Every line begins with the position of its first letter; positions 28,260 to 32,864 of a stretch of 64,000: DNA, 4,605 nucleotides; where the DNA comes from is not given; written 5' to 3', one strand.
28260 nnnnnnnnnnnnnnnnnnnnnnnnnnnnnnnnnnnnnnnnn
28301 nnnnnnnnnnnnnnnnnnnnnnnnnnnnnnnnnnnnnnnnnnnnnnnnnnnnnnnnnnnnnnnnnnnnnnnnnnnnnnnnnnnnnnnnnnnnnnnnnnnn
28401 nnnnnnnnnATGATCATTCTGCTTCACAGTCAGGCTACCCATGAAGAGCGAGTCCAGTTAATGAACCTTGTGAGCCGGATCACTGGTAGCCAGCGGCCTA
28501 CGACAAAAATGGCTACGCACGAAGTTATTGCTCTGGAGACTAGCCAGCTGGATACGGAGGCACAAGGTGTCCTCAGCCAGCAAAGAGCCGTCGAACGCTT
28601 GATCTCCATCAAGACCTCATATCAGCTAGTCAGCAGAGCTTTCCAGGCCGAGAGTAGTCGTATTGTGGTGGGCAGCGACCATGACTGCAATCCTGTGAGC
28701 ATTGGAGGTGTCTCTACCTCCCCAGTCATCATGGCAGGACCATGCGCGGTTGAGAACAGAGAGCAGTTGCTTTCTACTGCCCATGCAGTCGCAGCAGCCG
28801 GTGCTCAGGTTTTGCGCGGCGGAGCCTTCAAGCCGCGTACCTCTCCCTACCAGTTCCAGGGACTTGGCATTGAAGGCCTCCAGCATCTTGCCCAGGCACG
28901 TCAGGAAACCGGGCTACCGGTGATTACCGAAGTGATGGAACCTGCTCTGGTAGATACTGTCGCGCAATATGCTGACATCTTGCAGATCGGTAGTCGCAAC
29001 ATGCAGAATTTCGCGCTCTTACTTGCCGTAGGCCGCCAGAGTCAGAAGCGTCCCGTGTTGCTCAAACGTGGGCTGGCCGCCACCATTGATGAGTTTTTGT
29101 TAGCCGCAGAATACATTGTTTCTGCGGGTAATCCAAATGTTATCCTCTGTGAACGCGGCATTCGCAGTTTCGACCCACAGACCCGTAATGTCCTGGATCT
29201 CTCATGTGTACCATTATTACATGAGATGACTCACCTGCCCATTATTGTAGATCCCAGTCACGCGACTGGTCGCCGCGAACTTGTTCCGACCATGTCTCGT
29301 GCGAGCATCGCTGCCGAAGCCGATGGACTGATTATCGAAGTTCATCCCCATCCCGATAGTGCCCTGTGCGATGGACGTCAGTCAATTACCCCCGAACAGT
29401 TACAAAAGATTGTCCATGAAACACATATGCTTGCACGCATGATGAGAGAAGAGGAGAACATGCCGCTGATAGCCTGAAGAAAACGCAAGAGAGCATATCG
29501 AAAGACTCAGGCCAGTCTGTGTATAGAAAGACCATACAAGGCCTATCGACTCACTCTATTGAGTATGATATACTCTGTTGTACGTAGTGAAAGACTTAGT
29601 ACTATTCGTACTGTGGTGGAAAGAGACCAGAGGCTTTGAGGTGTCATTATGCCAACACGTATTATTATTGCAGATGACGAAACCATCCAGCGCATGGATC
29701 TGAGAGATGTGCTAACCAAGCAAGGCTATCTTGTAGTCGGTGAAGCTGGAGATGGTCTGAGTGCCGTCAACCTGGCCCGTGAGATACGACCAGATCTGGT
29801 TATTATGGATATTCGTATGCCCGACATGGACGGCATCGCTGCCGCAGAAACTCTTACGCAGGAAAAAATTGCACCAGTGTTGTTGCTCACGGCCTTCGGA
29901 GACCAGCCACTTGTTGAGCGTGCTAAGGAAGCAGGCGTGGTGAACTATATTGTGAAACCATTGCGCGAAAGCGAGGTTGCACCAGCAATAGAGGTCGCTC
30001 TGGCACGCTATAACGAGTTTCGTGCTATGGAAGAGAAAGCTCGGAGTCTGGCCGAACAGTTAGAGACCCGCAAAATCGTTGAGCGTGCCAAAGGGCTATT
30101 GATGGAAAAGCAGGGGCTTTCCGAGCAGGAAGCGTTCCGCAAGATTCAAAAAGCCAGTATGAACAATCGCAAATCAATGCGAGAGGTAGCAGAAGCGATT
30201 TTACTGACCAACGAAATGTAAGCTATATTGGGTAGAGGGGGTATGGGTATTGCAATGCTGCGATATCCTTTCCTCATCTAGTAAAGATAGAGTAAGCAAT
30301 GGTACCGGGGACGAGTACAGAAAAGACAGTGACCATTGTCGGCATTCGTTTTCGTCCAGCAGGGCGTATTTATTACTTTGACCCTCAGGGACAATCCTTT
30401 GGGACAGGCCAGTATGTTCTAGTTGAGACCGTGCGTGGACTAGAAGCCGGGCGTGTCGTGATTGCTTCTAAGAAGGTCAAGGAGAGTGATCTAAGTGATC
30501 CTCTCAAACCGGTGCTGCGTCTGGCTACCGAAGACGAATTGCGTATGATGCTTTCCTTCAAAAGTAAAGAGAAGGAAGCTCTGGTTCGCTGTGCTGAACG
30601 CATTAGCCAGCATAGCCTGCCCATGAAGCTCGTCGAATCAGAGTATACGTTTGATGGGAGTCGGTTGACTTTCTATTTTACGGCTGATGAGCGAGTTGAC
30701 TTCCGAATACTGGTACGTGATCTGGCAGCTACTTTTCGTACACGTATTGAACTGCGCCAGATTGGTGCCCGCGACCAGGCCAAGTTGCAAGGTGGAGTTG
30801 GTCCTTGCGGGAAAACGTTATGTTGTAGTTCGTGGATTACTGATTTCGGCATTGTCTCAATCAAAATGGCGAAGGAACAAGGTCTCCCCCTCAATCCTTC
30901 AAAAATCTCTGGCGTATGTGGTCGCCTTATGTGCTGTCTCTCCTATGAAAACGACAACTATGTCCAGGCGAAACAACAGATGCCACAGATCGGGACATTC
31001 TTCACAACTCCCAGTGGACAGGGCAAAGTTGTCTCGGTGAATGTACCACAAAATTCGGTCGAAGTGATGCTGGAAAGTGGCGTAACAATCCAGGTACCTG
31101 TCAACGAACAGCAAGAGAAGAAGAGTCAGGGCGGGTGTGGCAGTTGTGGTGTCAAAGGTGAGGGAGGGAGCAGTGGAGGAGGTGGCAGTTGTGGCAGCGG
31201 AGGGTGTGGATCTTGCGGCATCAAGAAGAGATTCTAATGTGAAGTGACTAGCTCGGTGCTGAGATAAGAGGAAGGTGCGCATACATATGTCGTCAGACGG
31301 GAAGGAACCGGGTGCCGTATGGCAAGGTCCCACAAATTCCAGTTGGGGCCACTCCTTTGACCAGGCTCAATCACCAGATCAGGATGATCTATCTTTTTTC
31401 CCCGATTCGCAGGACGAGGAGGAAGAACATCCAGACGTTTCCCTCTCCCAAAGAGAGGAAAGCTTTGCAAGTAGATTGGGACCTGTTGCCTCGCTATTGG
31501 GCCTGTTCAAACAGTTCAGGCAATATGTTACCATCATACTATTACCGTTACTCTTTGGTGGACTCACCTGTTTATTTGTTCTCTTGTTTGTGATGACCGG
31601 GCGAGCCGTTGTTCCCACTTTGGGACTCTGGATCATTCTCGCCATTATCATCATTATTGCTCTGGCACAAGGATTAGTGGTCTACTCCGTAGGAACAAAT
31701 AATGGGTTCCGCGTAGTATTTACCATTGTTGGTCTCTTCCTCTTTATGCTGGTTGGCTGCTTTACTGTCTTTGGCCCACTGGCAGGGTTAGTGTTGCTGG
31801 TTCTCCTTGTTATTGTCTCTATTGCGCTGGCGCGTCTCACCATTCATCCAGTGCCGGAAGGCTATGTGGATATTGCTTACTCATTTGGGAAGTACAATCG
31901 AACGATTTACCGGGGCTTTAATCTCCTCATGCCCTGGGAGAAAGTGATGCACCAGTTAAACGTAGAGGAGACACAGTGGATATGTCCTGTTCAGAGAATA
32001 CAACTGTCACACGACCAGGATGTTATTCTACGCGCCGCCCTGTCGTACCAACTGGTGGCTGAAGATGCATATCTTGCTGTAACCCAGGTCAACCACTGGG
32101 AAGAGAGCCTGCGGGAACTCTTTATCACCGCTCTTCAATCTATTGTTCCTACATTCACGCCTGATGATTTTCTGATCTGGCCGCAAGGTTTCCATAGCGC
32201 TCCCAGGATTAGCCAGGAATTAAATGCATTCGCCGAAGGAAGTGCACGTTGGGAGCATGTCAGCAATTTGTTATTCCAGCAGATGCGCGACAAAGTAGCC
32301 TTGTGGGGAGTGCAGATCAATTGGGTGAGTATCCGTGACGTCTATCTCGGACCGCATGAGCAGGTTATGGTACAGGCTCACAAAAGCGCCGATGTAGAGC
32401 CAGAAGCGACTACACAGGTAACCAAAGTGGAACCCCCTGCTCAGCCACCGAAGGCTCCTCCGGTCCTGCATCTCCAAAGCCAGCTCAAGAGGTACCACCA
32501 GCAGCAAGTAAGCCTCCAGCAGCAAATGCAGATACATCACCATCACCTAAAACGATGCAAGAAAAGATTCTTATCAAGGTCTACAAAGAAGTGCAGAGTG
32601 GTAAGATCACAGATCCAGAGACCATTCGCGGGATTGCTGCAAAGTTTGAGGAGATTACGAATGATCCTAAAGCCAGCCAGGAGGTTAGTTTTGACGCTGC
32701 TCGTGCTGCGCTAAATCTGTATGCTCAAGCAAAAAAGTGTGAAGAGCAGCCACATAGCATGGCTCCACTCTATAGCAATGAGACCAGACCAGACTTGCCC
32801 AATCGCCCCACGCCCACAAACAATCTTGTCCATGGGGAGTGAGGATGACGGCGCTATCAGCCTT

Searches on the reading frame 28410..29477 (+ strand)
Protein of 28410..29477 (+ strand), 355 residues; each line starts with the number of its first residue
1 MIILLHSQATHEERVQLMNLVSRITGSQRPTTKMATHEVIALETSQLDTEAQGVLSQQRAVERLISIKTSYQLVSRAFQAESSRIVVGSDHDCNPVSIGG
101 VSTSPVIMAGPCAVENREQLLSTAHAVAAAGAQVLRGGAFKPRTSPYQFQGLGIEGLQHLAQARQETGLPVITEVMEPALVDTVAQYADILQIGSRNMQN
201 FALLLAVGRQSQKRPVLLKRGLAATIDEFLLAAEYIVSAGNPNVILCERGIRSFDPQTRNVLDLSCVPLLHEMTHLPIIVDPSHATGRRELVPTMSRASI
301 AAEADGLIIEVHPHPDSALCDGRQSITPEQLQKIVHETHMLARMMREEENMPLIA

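Call 54: search_protein_families(library=pfam, proteins=[window:28410-29477:+], max_evalue=0.00001)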
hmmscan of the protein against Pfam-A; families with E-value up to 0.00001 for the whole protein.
window:28410-29477:+ (355 aa): 2 families
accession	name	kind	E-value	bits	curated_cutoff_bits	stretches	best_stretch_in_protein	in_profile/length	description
PF00793.26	DAHP_synth_1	-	4.3e-77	259.1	25.5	1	100-337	13-260/270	DAHP synthetase I family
PF03102.20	NeuB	-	4.8e-06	26.6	22.1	0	152-347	53-238/241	NeuB family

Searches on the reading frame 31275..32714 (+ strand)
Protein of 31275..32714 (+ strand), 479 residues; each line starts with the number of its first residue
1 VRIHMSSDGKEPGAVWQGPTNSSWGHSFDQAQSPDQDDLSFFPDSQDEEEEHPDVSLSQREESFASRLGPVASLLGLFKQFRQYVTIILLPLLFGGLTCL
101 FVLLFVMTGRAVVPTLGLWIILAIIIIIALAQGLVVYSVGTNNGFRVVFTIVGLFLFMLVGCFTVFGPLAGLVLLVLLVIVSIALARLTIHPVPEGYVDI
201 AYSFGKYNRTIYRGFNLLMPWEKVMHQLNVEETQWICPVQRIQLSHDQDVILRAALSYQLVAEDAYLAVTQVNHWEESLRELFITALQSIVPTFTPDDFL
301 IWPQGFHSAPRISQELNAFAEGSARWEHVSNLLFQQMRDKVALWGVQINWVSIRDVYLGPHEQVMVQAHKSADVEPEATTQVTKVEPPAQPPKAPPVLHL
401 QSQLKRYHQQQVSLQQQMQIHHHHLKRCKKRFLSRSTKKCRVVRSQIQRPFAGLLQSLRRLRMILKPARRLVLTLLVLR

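Call 54: search_protein_families(library=pfam, proteins=[window:31275-32714:+], max_evalue=0.00001)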
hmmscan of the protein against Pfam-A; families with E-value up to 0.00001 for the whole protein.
window:31275-32714:+ (479 aa): 1 family
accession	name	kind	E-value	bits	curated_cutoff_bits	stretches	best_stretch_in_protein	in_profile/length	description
PF01145.31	Band_7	-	3e-14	53.9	23.6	1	193-378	3-167/176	SPFH domain / Band 7 family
